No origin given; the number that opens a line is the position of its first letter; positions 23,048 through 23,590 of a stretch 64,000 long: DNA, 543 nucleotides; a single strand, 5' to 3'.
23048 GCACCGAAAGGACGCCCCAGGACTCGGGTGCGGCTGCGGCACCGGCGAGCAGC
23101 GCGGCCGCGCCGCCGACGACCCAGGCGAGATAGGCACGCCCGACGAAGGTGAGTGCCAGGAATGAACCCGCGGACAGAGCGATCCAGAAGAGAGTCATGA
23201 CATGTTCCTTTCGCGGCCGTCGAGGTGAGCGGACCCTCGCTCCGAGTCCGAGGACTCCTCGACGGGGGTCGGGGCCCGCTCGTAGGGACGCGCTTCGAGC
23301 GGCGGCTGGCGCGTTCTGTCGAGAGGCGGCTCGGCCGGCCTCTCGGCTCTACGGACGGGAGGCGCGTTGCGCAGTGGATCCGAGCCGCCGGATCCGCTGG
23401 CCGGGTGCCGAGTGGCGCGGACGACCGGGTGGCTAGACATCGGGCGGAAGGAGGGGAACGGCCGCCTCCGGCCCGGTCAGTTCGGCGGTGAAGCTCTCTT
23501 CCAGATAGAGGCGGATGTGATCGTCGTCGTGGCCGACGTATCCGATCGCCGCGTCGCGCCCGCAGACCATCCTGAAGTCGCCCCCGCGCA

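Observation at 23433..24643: Encapsulin nanocompartment operon with EncFtn cargo: TTG start, overlapping reading frames, and a targeting peptide that is not C-terminal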

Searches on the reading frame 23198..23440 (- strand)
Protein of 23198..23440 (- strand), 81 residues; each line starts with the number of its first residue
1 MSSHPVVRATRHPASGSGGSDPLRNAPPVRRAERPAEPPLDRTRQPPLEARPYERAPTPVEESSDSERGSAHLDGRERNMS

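Call 54: search_protein_families(library=pfam, proteins=[window:23198-23440:-], max_evalue=0.1)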
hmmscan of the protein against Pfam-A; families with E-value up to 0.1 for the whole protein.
seq(81 aa): 0 families
